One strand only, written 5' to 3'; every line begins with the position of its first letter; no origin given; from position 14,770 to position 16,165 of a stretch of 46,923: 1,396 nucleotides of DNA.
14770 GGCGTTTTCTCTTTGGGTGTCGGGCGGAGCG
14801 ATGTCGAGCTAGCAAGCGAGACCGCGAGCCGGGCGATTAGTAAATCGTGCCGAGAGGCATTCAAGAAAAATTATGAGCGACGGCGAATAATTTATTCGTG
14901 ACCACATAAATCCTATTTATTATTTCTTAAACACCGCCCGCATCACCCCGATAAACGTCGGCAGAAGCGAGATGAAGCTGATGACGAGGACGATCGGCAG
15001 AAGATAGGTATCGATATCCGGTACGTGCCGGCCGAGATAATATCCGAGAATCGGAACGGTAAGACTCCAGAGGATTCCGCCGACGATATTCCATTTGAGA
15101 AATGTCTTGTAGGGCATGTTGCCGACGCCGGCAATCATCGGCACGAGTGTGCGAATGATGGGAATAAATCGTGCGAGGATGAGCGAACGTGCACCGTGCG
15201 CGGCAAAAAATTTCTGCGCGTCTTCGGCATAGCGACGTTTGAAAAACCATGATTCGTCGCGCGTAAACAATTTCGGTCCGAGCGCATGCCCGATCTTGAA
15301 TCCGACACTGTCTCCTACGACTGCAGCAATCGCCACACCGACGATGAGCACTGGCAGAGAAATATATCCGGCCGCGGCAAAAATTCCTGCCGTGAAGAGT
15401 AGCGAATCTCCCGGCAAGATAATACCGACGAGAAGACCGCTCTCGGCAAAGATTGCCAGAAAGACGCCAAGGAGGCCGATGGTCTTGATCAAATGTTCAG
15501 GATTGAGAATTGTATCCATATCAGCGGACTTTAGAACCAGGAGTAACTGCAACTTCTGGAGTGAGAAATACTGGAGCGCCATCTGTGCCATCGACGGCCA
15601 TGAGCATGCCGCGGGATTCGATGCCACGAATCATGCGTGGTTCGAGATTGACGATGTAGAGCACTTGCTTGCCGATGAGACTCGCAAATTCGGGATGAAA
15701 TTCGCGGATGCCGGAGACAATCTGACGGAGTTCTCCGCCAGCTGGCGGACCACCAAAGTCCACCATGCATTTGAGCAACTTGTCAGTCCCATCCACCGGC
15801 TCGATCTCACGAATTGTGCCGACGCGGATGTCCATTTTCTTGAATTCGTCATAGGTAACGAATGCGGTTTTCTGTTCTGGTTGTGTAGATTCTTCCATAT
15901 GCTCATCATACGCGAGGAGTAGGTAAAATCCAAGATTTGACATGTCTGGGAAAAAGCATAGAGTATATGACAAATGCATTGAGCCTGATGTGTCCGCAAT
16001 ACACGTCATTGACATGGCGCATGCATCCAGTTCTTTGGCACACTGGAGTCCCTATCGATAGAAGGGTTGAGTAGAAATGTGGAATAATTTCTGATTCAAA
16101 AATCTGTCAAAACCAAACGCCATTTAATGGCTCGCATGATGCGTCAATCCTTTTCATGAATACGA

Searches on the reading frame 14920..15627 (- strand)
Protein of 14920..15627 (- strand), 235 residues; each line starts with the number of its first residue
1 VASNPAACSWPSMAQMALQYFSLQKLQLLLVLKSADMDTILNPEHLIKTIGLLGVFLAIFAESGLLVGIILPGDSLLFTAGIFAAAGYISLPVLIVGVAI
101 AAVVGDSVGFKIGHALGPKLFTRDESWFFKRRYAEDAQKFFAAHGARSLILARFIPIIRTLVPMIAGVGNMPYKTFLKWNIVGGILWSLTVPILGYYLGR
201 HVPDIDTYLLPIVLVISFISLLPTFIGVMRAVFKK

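Call 9: search_protein_families(library=pfam, proteins=[window:14920-15627:-], max_evalue=0.001)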
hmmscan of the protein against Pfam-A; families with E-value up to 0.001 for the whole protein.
window:14920-15627:- (235 aa): 1 family
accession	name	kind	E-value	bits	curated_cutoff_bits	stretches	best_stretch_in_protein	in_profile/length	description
PF09335.16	VTT_dom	-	1.8e-20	74.1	33.9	1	71-196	1-122/123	VTT domain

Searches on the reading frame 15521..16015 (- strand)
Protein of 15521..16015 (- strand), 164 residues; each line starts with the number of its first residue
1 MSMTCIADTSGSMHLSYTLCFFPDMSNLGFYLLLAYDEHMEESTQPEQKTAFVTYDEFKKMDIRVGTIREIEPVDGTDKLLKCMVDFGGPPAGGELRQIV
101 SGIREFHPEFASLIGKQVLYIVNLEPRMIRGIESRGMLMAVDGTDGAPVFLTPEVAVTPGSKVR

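Call 9: search_protein_families(library=pfam, proteins=[window:15521-16015:-], max_evalue=0.001)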
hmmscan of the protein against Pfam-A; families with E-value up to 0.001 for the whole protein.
window:15521-16015:- (164 aa): 1 family
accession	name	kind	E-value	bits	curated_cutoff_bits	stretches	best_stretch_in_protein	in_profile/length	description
PF01588.26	tRNA_bind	-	2.9e-21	75.8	27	1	63-162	1-96/96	Putative tRNA binding domain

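Call 25: search_protein_families(library=pfam, proteins=[window:15521-16015:-], max_evalue=1)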
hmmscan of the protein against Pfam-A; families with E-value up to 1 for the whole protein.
window:15521-16015:- (164 aa): 2 families
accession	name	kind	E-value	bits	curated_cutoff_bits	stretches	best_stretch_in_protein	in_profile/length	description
PF01588.26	tRNA_bind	-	2.9e-21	75.8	27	1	63-162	1-96/96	Putative tRNA binding domain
PF01560.22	HCV_NS1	-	0.34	10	27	1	7-69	29-88/344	Hepatitis C virus non-structural protein E2/NS1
